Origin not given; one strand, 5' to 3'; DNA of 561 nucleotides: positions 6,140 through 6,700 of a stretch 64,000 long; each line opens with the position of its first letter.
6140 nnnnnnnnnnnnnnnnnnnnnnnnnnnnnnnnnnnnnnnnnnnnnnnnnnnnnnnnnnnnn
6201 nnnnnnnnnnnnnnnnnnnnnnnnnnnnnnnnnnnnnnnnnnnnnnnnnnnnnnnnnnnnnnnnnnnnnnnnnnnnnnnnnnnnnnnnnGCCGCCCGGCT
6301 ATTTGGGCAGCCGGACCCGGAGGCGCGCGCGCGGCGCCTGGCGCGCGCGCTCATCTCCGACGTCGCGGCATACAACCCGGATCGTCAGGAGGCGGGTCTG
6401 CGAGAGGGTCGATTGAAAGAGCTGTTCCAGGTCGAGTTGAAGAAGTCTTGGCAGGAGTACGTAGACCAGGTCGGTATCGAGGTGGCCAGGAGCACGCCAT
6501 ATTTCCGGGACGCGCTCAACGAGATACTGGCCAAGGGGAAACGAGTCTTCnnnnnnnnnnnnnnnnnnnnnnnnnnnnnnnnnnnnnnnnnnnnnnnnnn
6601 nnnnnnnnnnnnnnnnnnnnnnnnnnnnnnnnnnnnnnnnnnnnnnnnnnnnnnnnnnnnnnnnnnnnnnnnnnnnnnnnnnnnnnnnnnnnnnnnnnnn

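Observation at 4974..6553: Translationally coupled pair: receiver-GGDEF protein with variant GGDDF signature plus zinc-ribbon protein with long Pro/Ala-rich linker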

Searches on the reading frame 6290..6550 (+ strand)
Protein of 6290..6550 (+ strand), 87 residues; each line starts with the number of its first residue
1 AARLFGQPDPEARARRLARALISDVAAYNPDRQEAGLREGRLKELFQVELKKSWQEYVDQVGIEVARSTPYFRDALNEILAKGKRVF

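Call 51: search_protein_representatives(protein=window:6290-6550:+)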
Query: 87 residues. Proteins with E-value up to 0.001 (for the whole library): 1126; up to 1e-10: 702; up to 1e-30: 2. The best 150 are listed.
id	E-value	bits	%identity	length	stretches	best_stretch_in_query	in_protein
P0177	6.8e-38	144.0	83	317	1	4-87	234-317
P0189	1.6e-36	139.7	78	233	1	2-87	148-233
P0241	2.2e-30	120.2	76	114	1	12-87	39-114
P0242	1.2e-29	117.8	34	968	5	10-82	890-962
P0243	2.3e-28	113.7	64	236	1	4-87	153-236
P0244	3.0e-28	113.3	61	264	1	3-87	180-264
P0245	2.0e-27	110.7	65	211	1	9-87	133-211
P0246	3.7e-27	109.9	59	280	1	2-87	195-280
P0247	3.8e-27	109.8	66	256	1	8-87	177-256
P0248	9.9e-27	108.5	63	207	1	5-87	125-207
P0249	1.1e-26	108.4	60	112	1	3-87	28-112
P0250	1.2e-26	108.3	65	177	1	9-87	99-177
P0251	3.2e-26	106.9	63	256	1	1-87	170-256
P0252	3.4e-26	106.8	59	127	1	3-87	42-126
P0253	3.4e-26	106.8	65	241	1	9-87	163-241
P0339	5.2e-24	99.8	35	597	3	8-80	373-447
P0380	1.7e-23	98.2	32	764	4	10-82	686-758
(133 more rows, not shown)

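Call 54: search_protein_families(library=pfam, proteins=[P0242, P0339, P0380], max_evalue=0.01)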
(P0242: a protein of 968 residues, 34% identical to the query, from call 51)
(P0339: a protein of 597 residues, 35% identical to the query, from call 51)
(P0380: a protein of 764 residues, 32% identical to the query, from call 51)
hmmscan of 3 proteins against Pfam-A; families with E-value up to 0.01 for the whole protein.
P0242 (968 aa): 3 families
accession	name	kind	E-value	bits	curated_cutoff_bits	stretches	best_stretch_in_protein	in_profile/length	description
PF09192.16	Act-Frag_cataly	-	2.9e-06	27.4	24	0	887-932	143-190/282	Actin-fragmin kinase, catalytic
PF00072.30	Response_reg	-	2.5e-05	24.9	30.2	1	81-193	3-110/111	Response regulator receiver domain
PF13717.11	Zn_ribbon_4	-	0.0053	17.1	30.3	0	1-31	1-32/36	zinc-ribbon domain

P0339 (597 aa): 2 families
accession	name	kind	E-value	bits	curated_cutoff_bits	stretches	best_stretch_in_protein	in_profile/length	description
PF00072.30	Response_reg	-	2.7e-09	37.6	30.2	1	106-217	1-107/111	Response regulator receiver domain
PF09192.16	Act-Frag_cataly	-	0.0076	16.1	24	0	511-557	140-186/282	Actin-fragmin kinase, catalytic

P0380 (764 aa): 2 families
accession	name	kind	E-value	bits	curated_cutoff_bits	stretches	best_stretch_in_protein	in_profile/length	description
PF00072.30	Response_reg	-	1.5e-09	38.4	30.2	1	82-195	1-109/111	Response regulator receiver domain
PF09192.16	Act-Frag_cataly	-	3.4e-05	23.8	24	0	682-722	142-184/282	Actin-fragmin kinase, catalytic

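Call 64: search_solved_structures(query=A3, max_evalue=1, show_alignments=1)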
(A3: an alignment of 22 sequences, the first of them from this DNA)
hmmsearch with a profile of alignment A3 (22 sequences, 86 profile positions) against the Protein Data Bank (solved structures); distinct sequences matched with E-value up to 1: 4.
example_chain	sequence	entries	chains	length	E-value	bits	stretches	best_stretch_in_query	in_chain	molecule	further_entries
8zna_A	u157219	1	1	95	4.7e-23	84.2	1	7-83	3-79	RomX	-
3jap_r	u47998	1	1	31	0.058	16.7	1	46-70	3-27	eIF3b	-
4u1e_B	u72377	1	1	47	0.087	16.1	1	45-70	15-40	Eukaryotic translation initiation factor 3 subunit B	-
3zwl_E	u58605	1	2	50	0.1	15.9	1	45-70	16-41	EUKARYOTIC TRANSLATION INITIATION FACTOR 3 SUBUNIT B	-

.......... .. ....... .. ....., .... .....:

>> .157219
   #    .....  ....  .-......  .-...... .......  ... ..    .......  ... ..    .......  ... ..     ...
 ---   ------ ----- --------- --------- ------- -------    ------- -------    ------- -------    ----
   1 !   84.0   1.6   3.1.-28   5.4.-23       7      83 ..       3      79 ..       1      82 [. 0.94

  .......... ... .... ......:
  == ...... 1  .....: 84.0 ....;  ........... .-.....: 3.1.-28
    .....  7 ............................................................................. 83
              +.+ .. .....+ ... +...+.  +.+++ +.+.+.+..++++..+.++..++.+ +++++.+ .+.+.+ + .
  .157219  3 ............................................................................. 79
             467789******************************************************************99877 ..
